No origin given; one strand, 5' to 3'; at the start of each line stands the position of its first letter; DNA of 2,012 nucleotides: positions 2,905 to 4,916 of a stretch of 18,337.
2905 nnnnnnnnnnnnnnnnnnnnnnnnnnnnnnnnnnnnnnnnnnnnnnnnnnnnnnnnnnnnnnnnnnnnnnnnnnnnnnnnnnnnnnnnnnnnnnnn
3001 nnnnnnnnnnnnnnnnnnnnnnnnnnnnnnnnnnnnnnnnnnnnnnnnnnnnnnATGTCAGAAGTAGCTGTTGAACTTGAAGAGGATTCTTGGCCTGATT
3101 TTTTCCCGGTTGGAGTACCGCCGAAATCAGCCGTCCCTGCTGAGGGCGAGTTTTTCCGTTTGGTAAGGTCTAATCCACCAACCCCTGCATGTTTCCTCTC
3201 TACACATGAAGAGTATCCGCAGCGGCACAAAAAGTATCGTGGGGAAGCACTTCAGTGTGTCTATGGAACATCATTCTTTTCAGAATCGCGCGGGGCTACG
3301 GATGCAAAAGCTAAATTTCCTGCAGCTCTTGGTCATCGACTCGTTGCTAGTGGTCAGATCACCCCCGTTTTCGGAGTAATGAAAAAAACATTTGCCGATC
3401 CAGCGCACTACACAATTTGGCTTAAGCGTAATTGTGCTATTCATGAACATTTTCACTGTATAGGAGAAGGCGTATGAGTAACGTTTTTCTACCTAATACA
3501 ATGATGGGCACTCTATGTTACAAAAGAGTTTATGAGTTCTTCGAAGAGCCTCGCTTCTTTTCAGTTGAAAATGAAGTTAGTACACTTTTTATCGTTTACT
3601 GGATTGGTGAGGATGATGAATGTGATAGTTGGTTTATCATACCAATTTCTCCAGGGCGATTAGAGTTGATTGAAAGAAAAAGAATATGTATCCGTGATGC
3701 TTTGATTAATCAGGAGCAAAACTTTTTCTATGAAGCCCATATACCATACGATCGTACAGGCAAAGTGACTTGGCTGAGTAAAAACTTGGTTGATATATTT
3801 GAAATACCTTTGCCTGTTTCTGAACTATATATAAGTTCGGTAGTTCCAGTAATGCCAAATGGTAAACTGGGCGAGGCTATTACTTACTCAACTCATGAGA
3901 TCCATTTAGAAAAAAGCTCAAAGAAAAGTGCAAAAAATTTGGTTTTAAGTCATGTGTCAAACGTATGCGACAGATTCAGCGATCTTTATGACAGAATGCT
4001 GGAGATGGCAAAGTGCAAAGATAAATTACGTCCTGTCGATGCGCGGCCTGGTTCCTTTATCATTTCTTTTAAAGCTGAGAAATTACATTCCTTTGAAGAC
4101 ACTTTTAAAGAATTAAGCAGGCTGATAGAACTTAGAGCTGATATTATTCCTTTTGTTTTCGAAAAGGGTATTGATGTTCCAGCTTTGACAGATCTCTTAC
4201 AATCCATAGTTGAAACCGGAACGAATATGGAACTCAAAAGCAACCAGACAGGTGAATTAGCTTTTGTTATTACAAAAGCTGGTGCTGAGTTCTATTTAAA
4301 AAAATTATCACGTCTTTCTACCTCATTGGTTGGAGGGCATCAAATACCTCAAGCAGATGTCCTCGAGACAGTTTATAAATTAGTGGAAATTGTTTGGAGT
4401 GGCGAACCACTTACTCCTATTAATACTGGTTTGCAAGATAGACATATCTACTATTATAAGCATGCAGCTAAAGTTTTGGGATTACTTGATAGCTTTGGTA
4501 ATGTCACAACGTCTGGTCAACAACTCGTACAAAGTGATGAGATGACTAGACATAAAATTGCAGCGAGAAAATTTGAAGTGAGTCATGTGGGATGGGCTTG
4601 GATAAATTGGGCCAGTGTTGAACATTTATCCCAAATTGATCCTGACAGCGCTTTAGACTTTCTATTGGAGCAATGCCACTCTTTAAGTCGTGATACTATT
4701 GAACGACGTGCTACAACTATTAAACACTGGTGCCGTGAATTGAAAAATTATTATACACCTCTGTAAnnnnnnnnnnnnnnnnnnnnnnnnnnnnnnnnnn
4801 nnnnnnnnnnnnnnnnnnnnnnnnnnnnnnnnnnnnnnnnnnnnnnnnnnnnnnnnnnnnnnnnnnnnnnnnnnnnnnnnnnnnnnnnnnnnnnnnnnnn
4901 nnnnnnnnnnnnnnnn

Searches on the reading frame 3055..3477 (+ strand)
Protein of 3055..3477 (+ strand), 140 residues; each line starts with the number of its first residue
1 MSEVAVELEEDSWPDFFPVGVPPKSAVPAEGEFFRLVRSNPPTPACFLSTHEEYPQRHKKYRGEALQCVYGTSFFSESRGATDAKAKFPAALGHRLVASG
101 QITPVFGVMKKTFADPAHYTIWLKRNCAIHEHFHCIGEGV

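Call 9: search_protein_families(library=pfam, proteins=[window:3055-3477:+], max_evalue=0.01)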
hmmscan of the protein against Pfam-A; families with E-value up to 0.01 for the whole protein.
window:3055-3477:+ (140 aa): 0 families

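Call 10: search_protein_families(library=padloc, proteins=[window:3055-3477:+], max_evalue=0.01)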
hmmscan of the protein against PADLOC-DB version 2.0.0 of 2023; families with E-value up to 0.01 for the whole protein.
window:3055-3477:+ (140 aa): 1 family
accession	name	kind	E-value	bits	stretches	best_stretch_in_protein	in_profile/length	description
PDLC04023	PD-T4-10_A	-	8.1e-06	23.6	1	21-136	25-144/148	-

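Call 14: search_dna_similar(query=window:3055-3474:+, collection=phages, mode=protein, max_rows=40, max_evalue=0.001)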
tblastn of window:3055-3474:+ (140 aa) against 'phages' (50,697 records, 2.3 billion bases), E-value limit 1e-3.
No match.

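Call 17: find_homologous_proteins(query=window:3055-3474:+, max_evalue=0.001)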
Query window:3055-3474:+ (140 aa): 15 proteins with E <= 0.001 among 31 candidates.
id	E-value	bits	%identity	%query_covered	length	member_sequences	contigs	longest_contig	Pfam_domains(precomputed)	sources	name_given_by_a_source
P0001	1.2e-91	322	99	100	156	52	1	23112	-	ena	-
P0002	6.2e-73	262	81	99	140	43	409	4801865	-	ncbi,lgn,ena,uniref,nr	ncbi:hypothetical protein WAF85_003741 [Salmonella enterica]|uniref:Uncharacterized protein n=1 Tax=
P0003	3.1e-69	250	76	100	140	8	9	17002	-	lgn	-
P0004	5.4e-68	246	76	99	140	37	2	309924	-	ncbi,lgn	ncbi:TPA: hypothetical protein ACNVCB_001600 [Klebsiella pneumoniae]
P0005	9.5e-68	245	76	99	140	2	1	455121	-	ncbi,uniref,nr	ncbi:hypothetical protein [Klebsiella pneumoniae]|uniref:hypothetical protein n=1 Tax=Klebsiella pne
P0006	1.0e-65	238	73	100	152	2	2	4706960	-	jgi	jgi:hypothetical protein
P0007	1.4e-65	238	74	99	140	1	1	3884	-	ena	-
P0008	4.7e-65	236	72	100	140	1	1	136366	-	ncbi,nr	ncbi:TPA: hypothetical protein RGJ92_003330 [Cronobacter sakazakii]|nr:hypothetical protein [Cronoba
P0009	1.3e-64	235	73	100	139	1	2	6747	-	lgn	-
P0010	7.5e-63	229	71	96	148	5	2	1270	-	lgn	-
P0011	5.8e-59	216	67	99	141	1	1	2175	-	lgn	-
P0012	3.6e-51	191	75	81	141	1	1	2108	-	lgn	-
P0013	3.4e-42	162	63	89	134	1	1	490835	-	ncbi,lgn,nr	ncbi:TPA: hypothetical protein MCV15_000752 [Klebsiella pneumoniae]|nr:hypothetical protein [Klebsie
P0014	1.1e-38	151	93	53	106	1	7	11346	-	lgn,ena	-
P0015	7.8e-19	86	100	31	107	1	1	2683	-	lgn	-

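Call 20: find_related_loci(query=A1, collection=genome_contigs, flank=4000)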
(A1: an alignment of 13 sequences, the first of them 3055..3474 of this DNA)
Query A1 (140 aa) in genome_contigs; peptide patterns used: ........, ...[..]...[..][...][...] (x = any residue, [..] = any of these).
24 stretches matched a pattern; 5 encode a relative of the query (tblastn E <= 1e-3); 5 distinct loci.
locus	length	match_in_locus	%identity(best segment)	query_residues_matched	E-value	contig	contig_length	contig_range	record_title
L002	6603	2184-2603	99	1-140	1e-94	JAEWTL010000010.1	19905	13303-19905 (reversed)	MAG: Bacillota bacterium isolate OH_SDB_141 k127_1356816, whole genome shotgun sequence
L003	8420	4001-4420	91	1-140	4e-88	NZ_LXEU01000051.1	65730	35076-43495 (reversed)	Kluyvera georgiana ATCC 51603 Sequence00051, whole genome shotgun sequence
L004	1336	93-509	76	1-139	4e-76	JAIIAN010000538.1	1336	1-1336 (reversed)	MAG: Bacillota bacterium isolate Map_102_022 contig_100_13426, whole genome shotgun sequence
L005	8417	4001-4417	73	1-139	7e-71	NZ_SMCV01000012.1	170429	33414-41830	Raoultella sp. BIGb0138 Ga0304797_112, whole genome shotgun sequence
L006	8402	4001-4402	45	1-134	5e-36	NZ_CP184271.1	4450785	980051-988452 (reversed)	Pectobacterium colocasium strain CSR2 chromosome, complete genome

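Call 26: find_encoding_contigs(protein=P0002, flank=3000, max_places=6)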
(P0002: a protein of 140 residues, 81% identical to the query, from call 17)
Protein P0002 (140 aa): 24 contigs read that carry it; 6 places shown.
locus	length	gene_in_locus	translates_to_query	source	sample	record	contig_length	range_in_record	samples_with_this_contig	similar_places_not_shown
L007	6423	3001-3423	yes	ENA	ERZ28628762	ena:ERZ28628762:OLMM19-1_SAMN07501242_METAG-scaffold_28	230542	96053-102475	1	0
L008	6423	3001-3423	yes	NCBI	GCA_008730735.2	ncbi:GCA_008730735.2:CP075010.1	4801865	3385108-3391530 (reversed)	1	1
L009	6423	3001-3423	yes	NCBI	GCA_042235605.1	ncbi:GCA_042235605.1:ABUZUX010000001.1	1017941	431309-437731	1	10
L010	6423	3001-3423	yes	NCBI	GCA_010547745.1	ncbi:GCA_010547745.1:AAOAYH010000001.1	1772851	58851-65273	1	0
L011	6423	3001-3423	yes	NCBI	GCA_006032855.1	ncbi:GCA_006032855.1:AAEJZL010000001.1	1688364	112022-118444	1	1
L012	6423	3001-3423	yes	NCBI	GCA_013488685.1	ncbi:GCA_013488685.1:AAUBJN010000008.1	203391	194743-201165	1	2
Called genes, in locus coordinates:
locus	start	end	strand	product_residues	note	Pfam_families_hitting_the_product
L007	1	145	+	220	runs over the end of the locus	-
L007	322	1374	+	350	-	PF01555:N6_N4_Mtase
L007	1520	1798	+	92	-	PF04971:Phage_holin_2_1 (weak), PF16080:Phage_holin_2_3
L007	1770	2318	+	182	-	PF00959:Phage_lysozyme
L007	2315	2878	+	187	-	-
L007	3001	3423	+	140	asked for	-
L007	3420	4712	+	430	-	PF20215:DUF6575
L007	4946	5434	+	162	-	PF07278:DUF1441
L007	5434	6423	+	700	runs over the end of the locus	PF05876:GpA_ATPase, PF20454:GpA_nuclease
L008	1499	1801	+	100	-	PF16080:Phage_holin_2_3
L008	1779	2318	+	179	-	PF00959:Phage_lysozyme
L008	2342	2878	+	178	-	-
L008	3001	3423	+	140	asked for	-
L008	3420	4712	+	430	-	PF20215:DUF6575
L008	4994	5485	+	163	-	PF07278:DUF1441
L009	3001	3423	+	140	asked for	-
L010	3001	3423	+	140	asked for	-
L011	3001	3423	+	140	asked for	-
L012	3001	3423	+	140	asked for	-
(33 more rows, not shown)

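Call 27: find_encoding_contigs(protein=P0004, flank=3000, max_places=4)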
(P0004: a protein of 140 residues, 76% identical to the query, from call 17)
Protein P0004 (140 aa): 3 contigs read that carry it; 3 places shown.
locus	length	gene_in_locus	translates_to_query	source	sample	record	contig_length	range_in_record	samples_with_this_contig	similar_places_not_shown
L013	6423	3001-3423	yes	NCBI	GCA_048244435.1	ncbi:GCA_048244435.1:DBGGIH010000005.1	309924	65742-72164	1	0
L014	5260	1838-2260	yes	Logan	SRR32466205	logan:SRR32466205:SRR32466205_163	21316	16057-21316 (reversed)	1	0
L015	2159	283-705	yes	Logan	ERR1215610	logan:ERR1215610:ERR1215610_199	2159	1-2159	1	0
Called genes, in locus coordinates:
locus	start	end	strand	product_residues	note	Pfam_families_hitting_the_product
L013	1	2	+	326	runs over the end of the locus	PF06147:DUF968, PF16784:HNHc_6 (weak)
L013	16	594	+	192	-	PF06576:DUF1133, PF06530:Phage_antitermQ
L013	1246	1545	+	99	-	PF16083:Phage_holin_3_3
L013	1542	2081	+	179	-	PF05838:Glyco_hydro_108, PF09374:PG_binding_3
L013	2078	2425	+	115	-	PF25612:DUF7940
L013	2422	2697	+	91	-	-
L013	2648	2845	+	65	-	-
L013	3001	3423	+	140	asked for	-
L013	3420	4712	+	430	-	PF20215:DUF6575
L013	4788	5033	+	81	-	PF10834:DUF2560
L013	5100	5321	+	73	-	-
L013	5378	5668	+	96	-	PF01844:HNH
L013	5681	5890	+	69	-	-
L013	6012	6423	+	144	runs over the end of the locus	-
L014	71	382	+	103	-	PF16083:Phage_holin_3_3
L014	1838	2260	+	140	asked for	-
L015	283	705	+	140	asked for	-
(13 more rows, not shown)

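Call 28: find_encoding_contigs(protein=P0008, flank=3000, max_places=3)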
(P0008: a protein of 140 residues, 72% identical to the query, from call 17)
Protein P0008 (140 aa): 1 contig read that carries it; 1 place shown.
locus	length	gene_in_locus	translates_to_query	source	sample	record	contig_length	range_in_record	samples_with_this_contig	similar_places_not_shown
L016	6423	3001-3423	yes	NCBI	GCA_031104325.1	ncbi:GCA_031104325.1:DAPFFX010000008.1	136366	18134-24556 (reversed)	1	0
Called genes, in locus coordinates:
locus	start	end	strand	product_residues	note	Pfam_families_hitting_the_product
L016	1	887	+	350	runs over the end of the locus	PF01555:N6_N4_Mtase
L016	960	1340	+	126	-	PF16931:Phage_holin_8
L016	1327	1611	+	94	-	PF05449:Phage_holin_3_7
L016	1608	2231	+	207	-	PF00182:Glyco_hydro_19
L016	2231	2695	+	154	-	PF03245:Phage_lysis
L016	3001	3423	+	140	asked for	-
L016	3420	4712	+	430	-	PF20215:DUF6575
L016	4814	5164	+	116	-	PF01844:HNH, PF14279:HNH_5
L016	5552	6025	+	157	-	PF05119:Terminase_4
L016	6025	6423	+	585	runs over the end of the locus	PF03354:TerL_ATPase, PF20441:TerL_nuclease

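Call 29: find_encoding_contigs(protein=P0006, flank=3000, max_places=3)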
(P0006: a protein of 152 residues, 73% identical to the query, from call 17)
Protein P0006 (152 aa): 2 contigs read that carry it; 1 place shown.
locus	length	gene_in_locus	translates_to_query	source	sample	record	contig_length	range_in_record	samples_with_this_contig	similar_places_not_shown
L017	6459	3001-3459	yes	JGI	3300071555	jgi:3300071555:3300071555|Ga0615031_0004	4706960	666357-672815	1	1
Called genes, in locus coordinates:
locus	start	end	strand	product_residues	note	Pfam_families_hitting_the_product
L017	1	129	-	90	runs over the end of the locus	PF13986:DUF4224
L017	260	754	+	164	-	PF06254:YdaT_toxin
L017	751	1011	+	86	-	PF07825:Exc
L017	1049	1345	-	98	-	-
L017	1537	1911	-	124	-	-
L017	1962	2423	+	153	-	-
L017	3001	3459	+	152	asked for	-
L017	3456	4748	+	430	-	PF20215:DUF6575, PF23871:DUF7226 (faint)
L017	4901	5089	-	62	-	-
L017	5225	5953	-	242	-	PF03592:Terminase_2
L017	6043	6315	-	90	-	-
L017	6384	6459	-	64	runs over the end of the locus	-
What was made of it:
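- The same leader follows four unrelated lysis cassettes (holin_2_1/lysozyme, holin_2_3/lysozyme, holin_3_3/GH108, holin_8/GH19) and one non-lysis context (calls 26-29).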

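Call 30: find_encoding_contigs(protein=P0009, flank=3000, max_places=3)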
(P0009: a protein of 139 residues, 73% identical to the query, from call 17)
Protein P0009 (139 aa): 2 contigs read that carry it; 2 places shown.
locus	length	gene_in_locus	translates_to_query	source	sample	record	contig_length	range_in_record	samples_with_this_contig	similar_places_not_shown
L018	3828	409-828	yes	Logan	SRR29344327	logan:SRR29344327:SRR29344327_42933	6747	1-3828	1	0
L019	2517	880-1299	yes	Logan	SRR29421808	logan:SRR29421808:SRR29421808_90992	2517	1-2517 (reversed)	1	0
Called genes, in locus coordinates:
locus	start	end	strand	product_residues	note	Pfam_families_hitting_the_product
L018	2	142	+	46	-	?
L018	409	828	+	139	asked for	-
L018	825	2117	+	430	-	PF20215:DUF6575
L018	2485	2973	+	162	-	PF07278:DUF1441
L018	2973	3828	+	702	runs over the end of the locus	PF05876:GpA_ATPase, PF20454:GpA_nuclease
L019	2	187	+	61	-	?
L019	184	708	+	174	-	-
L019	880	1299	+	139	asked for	-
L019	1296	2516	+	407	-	?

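Call 31: find_encoding_contigs(protein=P0003, flank=3000, max_places=3)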
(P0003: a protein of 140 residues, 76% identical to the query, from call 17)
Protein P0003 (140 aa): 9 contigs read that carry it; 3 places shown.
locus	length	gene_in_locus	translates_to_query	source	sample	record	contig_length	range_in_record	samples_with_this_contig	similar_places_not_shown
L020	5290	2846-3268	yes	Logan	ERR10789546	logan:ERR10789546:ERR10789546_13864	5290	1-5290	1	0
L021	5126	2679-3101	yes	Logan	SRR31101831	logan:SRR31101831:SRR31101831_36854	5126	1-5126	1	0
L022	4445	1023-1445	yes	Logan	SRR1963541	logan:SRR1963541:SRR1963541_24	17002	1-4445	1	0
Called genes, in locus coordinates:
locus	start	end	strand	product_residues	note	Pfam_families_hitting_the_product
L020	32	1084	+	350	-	PF01555:N6_N4_Mtase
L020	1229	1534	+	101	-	-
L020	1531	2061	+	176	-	PF00959:Phage_lysozyme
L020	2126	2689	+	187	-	-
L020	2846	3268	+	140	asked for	-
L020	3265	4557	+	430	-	PF20215:DUF6575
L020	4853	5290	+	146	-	?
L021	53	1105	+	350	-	PF01555:N6_N4_Mtase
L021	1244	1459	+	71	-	PF04971:Phage_holin_2_1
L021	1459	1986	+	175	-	PF00959:Phage_lysozyme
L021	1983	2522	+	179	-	-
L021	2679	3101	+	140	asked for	-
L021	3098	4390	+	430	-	PF20215:DUF6575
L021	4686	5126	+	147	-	?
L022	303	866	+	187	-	-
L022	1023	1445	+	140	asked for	-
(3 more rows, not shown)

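Call 32: find_encoding_contigs(protein=P0011, flank=3000, max_places=3)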
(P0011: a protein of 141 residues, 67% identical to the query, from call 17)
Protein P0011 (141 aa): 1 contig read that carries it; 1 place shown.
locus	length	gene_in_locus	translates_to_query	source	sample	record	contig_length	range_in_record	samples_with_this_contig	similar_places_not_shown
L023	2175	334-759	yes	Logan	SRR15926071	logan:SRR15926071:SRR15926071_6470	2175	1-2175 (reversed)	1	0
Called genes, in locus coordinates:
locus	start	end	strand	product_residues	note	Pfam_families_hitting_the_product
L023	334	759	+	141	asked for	-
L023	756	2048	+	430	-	PF20215:DUF6575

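Call 33: find_encoding_contigs(protein=P0010, flank=3000, max_places=3)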
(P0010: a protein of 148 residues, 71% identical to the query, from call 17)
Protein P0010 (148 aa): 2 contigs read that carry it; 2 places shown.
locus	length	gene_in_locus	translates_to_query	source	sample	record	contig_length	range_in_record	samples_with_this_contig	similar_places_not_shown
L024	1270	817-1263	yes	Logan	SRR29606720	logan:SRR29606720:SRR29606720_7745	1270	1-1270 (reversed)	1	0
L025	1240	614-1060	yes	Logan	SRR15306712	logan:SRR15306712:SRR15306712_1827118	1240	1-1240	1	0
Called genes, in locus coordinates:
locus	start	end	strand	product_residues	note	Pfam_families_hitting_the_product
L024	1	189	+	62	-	?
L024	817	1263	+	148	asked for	-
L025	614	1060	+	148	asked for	-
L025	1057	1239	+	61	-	?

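Call 36: find_related_loci(query=A1, collection=viral_contigs, flank=3000)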
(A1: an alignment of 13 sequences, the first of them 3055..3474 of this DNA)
Query A1 (140 aa) in viral_contigs; peptide patterns used: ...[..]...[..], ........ (x = any residue, [..] = any of these).
31 stretches matched a pattern; 22 encode a relative of the query (tblastn E <= 1e-3); 21 distinct loci.
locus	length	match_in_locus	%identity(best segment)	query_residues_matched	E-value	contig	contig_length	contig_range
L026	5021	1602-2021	99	1-140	2e-94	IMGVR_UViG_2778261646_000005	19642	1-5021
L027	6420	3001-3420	99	1-140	2e-94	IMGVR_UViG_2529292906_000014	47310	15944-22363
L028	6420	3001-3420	91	1-140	2e-87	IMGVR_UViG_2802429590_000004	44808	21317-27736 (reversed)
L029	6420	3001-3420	89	1-140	2e-85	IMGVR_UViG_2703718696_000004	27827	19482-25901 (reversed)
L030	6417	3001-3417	81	1-139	5e-77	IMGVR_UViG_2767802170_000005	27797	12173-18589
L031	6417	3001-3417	81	1-139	5e-77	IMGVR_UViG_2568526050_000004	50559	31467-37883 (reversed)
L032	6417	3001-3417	80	1-139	2e-75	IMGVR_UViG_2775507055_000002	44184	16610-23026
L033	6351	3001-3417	80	1-139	2e-75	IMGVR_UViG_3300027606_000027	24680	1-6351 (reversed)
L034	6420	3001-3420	77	1-140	2e-74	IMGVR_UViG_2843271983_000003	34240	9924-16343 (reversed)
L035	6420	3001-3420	77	1-140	2e-74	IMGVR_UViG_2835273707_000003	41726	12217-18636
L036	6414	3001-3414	79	1-138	3e-73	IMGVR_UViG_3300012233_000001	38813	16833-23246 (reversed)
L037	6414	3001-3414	78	1-138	2e-72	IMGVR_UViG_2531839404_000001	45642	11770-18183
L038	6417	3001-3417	76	1-139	6e-71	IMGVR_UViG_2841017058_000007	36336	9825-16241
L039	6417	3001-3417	76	1-139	2e-71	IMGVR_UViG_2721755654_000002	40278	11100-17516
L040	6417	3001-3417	76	1-139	2e-71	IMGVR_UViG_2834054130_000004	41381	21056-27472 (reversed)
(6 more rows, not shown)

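Call 37: find_related_loci(query=A1, collection=metagenome_contigs, flank=3000)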
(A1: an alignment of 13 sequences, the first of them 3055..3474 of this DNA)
Query A1 (140 aa) in metagenome_contigs; peptide patterns used: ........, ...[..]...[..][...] (x = any residue, [..] = any of these).
88 stretches matched a pattern; 10 encode a relative of the query (tblastn E <= 1e-3); 10 distinct loci.
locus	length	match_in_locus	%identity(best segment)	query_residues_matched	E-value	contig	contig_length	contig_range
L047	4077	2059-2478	99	1-140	3e-95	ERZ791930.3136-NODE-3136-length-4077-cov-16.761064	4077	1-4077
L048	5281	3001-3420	99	1-140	6e-95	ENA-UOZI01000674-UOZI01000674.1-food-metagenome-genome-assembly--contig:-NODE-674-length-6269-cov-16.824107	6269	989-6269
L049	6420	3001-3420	99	1-140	6e-95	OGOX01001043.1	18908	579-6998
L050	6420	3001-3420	99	1-140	6e-95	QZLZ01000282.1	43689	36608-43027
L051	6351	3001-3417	80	1-139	7e-76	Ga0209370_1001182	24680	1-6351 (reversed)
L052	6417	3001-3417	76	1-139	1e-71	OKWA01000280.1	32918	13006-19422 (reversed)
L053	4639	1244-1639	71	7-138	3e-66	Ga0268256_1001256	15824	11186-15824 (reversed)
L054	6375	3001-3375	52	13-135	8e-38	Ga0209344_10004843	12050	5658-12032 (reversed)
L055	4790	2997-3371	52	13-135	8e-38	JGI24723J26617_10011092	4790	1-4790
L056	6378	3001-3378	45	11-134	1e-35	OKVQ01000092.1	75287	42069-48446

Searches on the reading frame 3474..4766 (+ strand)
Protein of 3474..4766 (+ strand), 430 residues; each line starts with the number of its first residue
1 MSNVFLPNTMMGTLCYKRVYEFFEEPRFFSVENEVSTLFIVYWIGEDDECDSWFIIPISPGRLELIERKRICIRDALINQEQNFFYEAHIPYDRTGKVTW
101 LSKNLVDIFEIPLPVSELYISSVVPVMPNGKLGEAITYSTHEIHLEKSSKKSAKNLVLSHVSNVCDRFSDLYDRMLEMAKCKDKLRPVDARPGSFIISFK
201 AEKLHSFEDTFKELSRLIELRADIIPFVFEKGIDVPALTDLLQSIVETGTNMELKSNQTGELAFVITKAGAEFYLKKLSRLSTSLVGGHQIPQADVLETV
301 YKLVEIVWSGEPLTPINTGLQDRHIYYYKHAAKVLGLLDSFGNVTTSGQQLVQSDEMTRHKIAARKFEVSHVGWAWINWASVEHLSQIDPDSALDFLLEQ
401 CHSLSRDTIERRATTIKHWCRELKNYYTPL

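Call 9: search_protein_families(library=pfam, proteins=[window:3474-4766:+], max_evalue=0.01)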
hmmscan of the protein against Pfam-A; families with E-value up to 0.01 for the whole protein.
window:3474-4766:+ (430 aa): 2 families
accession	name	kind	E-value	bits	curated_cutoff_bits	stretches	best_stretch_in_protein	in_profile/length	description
PF20215.3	DUF6575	-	1.8e-37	129.3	26.6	1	3-221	2-214/218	Family of unknown function (DUF6575)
PF23871.1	DUF7226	-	9.4e-05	22.8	27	1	319-420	24-134/142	Domain of unknown function (DUF7226)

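Call 10: search_protein_families(library=padloc, proteins=[window:3474-4766:+], max_evalue=0.01)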
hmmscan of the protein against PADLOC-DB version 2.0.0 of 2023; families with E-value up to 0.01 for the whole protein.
window:3474-4766:+ (430 aa): 1 family
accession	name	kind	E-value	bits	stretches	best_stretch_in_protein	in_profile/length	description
PDLC04024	PD-T4-10_B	-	0.00028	18.4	1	32-89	35-92/353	-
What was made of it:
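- On PD-T4-10 defence system: PADLOC A E = 8.1e-6, B E = 2.8e-4; Pfam DUF6575 E = 1.8e-37; ATGA overlap at 3474-3477 (calls 9, 10).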

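Call 15: search_dna_similar(query=window:3474-4763:+, collection=phages, mode=protein, max_rows=40, max_evalue=0.001)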
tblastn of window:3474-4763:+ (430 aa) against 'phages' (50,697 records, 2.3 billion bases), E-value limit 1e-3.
No match.

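Call 73: find_related_loci(query=A3, collection=viral_contigs, flank=2500)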
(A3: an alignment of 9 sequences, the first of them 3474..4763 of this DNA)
Query A3 (430 aa) in viral_contigs; peptide patterns used: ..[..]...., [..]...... (x = any residue, [..] = any of these).
94 stretches matched a pattern; 23 encode a relative of the query (tblastn E <= 1e-3); 23 distinct loci.
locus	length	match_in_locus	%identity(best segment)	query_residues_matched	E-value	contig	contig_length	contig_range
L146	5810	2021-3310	100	1-430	0e+0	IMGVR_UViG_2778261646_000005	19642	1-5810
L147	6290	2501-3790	100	1-430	0e+0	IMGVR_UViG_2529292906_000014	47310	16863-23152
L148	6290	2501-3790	100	1-430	0e+0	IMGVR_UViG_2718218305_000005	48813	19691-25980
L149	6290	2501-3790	93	1-430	0e+0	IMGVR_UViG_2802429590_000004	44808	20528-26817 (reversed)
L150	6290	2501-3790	93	1-430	0e+0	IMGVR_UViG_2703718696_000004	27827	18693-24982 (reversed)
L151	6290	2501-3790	70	1-430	0e+0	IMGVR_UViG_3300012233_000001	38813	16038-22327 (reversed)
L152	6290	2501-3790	70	1-430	0e+0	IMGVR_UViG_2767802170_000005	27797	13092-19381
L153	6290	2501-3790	70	1-430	0e+0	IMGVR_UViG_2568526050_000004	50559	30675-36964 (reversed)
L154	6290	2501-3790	69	1-430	0e+0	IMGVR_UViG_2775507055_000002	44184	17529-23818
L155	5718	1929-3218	69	1-430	0e+0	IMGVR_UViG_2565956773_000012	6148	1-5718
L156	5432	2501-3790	69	1-430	0e+0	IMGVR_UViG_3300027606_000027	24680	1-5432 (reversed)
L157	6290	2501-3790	69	1-430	0e+0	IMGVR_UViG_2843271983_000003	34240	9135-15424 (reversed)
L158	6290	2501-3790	64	1-430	0e+0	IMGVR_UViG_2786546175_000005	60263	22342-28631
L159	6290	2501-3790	64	1-430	0e+0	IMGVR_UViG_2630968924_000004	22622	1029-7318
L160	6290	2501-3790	64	1-430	0e+0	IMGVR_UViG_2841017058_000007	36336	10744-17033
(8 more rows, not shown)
